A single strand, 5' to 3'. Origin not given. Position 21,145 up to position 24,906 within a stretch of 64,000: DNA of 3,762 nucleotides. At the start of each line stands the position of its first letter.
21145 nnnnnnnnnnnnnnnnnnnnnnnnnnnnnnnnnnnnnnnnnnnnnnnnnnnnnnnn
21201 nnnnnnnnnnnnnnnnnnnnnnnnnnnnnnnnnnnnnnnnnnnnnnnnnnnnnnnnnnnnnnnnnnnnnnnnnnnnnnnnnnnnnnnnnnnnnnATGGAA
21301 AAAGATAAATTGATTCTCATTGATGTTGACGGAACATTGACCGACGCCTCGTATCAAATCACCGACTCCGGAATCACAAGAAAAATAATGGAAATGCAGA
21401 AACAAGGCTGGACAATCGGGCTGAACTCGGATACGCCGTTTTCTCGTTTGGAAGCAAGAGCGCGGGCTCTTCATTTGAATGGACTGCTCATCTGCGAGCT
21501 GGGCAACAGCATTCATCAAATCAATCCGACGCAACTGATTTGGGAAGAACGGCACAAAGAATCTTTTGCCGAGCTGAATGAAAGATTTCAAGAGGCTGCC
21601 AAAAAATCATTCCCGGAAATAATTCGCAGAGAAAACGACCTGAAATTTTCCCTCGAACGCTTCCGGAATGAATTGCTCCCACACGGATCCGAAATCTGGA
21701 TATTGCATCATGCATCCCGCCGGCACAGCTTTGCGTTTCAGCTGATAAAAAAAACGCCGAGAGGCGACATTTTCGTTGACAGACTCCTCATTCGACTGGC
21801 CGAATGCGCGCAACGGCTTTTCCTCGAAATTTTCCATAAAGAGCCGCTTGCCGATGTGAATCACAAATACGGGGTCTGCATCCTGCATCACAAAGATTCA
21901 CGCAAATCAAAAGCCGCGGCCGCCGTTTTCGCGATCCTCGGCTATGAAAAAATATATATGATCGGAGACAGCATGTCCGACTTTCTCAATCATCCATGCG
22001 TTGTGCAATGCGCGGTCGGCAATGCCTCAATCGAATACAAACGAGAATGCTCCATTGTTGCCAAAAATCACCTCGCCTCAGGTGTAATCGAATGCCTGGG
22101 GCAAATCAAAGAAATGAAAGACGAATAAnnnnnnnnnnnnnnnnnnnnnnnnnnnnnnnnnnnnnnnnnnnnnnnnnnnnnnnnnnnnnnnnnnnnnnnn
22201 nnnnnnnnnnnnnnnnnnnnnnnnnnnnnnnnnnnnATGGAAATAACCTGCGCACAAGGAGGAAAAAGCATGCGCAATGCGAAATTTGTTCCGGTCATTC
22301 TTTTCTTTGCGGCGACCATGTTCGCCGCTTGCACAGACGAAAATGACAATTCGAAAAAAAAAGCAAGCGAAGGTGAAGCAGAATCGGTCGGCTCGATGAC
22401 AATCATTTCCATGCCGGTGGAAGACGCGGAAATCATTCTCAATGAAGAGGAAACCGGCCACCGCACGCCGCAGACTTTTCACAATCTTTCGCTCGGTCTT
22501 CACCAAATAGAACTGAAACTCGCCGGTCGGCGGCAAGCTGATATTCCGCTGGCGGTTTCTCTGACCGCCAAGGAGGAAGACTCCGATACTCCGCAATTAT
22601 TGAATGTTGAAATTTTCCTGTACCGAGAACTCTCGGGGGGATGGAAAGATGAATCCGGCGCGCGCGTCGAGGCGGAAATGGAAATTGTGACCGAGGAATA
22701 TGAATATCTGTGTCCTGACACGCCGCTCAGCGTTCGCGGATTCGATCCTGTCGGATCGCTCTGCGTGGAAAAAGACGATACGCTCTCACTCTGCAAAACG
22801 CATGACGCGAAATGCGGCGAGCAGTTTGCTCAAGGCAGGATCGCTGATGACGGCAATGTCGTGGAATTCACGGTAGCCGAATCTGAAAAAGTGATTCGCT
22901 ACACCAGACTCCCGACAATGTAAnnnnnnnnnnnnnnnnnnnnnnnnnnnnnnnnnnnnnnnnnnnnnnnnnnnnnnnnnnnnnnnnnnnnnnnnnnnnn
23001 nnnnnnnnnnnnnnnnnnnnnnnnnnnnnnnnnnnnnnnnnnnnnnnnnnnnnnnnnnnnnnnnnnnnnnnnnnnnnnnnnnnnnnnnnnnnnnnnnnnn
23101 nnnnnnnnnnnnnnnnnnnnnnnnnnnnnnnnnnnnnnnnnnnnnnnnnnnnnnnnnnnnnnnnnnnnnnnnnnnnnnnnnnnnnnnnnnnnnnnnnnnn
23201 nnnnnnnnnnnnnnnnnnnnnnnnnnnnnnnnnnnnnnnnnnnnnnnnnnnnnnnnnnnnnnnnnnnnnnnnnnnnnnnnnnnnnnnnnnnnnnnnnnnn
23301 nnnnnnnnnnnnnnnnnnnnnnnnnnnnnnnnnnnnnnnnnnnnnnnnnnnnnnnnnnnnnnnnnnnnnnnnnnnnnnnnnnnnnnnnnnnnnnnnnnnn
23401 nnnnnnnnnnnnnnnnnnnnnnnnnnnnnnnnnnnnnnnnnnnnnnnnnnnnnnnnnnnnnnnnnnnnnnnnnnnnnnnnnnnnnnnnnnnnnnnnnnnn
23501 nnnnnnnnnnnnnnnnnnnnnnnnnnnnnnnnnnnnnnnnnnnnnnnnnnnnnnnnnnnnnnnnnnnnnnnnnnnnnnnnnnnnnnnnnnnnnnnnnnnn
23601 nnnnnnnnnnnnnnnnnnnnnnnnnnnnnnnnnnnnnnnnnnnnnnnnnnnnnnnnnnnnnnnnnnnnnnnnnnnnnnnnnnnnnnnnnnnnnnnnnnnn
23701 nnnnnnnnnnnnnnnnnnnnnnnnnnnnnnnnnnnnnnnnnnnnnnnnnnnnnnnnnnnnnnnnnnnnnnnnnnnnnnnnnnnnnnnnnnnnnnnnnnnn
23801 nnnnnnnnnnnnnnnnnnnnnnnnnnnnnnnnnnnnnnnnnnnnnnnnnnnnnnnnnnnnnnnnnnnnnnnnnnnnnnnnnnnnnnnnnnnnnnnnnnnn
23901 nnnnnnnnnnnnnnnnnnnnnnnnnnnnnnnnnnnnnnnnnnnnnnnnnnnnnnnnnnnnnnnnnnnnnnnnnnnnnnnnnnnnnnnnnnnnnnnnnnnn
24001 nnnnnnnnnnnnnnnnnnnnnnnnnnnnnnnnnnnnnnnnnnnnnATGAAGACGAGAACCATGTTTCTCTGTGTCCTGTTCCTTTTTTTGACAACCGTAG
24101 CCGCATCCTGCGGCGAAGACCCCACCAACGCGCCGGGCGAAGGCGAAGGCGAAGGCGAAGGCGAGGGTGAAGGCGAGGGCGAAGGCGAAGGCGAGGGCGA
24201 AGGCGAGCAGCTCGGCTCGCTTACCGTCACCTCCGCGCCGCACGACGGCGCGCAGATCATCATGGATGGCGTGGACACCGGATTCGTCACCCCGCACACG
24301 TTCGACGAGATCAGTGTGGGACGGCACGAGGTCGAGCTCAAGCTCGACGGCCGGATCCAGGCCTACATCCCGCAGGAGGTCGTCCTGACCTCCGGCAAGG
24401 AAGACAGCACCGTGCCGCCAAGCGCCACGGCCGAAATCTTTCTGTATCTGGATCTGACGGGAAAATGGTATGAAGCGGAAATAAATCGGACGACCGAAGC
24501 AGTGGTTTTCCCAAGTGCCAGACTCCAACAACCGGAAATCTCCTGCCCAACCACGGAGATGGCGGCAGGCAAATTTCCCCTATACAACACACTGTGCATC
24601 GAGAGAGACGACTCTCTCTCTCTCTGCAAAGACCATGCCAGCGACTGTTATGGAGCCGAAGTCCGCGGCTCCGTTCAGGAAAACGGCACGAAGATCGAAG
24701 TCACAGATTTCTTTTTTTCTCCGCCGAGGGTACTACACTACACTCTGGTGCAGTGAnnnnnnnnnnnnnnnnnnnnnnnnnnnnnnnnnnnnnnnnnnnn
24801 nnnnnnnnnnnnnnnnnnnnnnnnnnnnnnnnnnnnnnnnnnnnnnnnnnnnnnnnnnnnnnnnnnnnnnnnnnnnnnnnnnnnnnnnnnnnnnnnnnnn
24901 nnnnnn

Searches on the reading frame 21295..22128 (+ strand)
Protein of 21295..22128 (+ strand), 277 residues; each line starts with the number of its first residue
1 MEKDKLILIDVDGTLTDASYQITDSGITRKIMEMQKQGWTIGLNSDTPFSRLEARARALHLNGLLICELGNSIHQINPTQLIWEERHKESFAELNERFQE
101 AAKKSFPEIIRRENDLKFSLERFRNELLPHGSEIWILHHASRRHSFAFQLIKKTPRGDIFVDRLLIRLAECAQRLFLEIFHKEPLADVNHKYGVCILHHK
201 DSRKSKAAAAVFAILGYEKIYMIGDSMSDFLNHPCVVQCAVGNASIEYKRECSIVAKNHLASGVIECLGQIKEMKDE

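Call 7: search_protein_families(library=pfam, proteins=[window:21295-22128:+], max_evalue=0.01)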
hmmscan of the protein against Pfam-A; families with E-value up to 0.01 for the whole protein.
window:21295-22128:+ (277 aa): 2 families
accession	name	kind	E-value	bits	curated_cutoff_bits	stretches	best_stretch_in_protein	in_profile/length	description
PF08282.18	Hydrolase_3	-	1.5e-09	38.4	20.9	1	7-267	1-254/255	haloacid dehalogenase-like hydrolase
PF00702.32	Hydrolase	-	0.0012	19.7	26.4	0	5-104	2-60/191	haloacid dehalogenase-like hydrolase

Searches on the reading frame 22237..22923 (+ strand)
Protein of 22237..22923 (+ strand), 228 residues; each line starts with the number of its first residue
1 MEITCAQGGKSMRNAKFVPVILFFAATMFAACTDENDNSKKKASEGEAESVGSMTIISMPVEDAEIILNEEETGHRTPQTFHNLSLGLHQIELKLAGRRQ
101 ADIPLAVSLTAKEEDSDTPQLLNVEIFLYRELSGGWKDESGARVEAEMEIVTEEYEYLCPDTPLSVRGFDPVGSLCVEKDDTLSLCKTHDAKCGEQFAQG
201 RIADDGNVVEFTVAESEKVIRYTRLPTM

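Call 7: search_protein_families(library=pfam, proteins=[window:22237-22923:+], max_evalue=0.01)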
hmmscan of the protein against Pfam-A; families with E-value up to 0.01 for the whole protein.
window:22237-22923:+ (228 aa): 1 family
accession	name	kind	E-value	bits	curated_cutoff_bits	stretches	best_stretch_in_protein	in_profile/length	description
PF08308.17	PEGA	-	0.00041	20.6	20.8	1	54-97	4-45/71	PEGA domain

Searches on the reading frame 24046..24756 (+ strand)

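Call 7: search_protein_families(library=pfam, proteins=[window:24046-24756:+], max_evalue=0.01)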
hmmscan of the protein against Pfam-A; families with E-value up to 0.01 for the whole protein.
window:24046-24756:+ (236 aa): 2 families
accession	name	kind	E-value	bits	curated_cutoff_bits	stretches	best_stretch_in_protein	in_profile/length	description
PF08308.17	PEGA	-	7.3e-07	29.4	20.8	1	57-102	2-45/71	PEGA domain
PF22807.2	TrAA12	-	0.00056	18.8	30.9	1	27-54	391-418/463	TrAA12-like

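Call 25: search_protein_families(library=ncbifam, proteins=[window:24046-24756:+], max_evalue=1)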
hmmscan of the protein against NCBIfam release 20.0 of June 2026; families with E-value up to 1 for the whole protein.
window:24046-24756:+ (236 aa): 0 families
